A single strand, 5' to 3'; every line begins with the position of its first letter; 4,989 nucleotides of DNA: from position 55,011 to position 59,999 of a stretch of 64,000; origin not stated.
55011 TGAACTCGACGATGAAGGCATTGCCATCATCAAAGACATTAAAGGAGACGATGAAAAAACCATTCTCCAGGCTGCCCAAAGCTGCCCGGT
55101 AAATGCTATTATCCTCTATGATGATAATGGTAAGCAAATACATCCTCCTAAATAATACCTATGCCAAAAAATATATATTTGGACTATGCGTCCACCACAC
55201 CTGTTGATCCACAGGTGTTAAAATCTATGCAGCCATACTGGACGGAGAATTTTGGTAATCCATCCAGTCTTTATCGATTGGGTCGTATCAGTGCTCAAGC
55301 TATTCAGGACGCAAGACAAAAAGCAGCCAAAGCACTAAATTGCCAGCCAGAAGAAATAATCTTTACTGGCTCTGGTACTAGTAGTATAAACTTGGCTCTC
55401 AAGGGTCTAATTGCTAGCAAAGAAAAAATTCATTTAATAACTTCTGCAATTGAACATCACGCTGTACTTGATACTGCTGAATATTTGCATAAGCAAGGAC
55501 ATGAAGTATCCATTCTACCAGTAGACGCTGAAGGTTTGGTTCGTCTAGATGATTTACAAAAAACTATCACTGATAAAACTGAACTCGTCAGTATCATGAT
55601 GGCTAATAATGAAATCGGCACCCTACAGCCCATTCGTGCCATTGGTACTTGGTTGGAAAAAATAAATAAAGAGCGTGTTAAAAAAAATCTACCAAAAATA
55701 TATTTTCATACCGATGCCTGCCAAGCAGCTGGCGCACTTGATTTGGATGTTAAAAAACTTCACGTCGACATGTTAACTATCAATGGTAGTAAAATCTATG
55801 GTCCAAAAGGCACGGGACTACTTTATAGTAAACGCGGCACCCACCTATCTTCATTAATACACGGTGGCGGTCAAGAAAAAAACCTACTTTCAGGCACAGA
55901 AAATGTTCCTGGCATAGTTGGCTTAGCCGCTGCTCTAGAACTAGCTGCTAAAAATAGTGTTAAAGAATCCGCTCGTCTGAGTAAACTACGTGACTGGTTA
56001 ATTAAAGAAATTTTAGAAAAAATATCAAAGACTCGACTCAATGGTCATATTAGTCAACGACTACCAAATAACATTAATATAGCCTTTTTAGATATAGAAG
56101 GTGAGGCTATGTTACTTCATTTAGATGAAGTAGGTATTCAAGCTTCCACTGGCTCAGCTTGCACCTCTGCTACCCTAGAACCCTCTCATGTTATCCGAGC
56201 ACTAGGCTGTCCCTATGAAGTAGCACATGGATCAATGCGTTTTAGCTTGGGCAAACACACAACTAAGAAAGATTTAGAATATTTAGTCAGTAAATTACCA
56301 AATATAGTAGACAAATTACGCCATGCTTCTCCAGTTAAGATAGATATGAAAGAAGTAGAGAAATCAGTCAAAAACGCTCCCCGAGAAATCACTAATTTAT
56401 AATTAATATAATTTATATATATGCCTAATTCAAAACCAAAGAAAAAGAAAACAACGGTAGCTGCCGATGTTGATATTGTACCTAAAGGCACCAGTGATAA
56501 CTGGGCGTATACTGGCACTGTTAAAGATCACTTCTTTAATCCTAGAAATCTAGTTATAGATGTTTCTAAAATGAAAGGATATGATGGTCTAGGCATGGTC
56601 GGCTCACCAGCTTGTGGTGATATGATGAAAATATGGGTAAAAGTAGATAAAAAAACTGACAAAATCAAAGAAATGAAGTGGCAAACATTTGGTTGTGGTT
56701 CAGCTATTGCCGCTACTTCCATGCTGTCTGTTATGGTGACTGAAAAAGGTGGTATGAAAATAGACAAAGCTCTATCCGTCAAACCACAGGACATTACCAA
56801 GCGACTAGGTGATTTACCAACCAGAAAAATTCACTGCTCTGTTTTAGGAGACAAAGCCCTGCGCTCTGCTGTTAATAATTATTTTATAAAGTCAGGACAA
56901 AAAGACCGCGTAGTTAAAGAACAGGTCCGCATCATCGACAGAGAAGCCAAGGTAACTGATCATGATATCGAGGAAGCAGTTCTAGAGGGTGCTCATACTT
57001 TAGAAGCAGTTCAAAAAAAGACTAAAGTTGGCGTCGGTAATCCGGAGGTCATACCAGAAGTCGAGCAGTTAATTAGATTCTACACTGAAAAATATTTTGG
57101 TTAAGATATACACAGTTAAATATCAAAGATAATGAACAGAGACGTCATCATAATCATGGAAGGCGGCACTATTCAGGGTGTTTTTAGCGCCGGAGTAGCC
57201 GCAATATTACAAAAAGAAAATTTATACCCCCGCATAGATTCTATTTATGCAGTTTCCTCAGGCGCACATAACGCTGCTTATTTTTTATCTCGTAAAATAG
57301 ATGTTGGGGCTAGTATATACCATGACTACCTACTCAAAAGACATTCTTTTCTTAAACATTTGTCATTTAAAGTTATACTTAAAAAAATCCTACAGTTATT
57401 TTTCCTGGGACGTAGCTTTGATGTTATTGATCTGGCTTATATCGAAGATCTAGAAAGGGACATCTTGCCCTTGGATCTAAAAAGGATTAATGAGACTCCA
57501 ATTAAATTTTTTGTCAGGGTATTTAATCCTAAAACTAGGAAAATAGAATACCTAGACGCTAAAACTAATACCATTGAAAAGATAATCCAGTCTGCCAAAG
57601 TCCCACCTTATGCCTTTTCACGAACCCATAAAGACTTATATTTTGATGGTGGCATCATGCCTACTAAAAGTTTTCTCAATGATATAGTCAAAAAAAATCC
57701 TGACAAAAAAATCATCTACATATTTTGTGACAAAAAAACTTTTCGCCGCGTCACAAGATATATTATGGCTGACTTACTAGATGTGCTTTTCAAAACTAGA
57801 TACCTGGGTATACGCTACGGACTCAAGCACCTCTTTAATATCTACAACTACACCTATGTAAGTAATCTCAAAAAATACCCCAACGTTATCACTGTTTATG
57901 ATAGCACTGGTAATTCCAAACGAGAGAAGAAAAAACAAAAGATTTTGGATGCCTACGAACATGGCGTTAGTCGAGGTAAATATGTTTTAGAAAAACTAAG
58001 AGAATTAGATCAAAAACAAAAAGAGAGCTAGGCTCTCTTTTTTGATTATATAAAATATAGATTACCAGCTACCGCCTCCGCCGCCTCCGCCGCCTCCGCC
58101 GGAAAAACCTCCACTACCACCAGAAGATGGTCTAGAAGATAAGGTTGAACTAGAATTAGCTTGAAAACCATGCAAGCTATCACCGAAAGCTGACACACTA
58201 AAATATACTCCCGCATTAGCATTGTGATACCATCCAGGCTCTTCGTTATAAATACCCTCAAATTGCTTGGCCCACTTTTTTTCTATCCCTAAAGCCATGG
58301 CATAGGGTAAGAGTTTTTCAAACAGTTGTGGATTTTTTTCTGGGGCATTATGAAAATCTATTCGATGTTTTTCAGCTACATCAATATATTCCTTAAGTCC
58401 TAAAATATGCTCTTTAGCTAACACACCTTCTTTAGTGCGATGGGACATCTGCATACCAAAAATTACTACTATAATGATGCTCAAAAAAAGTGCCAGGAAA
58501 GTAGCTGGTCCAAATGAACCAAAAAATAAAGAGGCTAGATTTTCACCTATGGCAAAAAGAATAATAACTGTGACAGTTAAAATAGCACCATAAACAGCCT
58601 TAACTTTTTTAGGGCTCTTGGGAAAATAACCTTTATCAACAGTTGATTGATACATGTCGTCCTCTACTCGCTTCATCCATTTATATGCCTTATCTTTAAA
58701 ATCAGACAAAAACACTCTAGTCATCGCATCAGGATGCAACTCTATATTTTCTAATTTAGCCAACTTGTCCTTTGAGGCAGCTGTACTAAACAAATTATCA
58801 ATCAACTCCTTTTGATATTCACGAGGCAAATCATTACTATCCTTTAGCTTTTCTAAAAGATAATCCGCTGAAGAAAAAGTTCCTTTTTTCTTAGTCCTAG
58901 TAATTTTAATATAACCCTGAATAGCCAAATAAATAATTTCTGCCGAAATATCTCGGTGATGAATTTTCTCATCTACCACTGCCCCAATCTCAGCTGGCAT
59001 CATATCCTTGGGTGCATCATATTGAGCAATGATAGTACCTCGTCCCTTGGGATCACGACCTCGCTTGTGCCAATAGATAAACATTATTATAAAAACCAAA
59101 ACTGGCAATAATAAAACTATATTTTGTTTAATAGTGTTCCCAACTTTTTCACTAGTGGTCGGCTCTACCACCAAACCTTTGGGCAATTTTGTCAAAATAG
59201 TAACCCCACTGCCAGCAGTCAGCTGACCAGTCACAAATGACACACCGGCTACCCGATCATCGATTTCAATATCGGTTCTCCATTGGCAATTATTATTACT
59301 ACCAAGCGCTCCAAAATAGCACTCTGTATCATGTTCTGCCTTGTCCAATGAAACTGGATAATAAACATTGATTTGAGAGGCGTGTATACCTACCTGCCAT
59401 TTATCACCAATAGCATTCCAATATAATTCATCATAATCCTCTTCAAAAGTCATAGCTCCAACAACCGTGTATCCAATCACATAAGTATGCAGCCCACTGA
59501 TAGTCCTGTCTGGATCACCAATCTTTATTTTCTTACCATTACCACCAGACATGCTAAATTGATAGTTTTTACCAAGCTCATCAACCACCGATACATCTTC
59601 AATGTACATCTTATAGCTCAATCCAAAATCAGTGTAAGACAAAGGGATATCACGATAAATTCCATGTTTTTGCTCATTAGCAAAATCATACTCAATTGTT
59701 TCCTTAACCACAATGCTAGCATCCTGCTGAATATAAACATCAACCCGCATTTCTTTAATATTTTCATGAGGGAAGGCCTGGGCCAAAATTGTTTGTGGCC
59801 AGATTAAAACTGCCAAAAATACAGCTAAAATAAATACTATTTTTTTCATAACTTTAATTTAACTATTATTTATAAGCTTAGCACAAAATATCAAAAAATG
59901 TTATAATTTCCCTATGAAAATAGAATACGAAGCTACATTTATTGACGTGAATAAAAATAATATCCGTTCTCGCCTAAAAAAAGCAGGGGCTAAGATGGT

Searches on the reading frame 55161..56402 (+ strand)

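Call 75: search_protein_families(library=pfam, proteins=[window:55161-56402:+], max_evalue=0.001)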
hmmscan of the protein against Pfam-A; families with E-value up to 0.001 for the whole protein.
window:55161-56402:+ (413 aa): 2 families
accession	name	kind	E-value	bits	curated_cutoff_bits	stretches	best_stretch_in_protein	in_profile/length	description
PF00266.25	Aminotran_5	-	1.9e-74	251.4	21.5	1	5-375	1-371/371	Aminotransferase class-V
PF01212.27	Beta_elim_lyase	-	6.7e-05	22.8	27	1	62-211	46-199/288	Beta-eliminating lyase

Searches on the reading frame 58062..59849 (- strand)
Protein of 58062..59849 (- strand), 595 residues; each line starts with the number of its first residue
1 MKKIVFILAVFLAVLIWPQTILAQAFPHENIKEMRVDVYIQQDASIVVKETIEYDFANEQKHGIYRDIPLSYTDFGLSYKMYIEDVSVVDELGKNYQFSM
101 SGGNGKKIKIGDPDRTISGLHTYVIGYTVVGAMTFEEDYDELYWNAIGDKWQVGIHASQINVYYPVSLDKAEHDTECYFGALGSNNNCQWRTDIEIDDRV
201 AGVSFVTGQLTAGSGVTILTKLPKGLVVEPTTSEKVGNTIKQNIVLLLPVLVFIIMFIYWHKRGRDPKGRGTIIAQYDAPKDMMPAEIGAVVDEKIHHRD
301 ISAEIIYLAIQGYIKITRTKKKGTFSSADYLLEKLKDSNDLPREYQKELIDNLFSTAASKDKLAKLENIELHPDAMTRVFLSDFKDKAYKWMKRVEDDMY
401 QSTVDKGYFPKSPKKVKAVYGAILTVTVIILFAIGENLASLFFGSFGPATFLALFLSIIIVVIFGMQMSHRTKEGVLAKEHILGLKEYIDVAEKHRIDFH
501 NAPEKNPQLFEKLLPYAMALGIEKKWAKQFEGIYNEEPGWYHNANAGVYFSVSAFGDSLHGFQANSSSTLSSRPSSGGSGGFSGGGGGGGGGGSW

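Call 75: search_protein_families(library=pfam, proteins=[window:58062-59849:-], max_evalue=0.001)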
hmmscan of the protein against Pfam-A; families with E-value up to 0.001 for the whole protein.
window:58062-59849:- (595 aa): 2 families
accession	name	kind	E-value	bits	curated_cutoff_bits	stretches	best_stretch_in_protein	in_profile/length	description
PF20990.2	DUF2207_C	-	3.4e-42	145.3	33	1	276-530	3-247/247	Predicted membrane protein (DUF2207) C-terminal domain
PF09972.14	DUF2207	-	1.4e-29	103.9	24.4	1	31-218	2-168/172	Predicted membrane protein (DUF2207) N-terminal domain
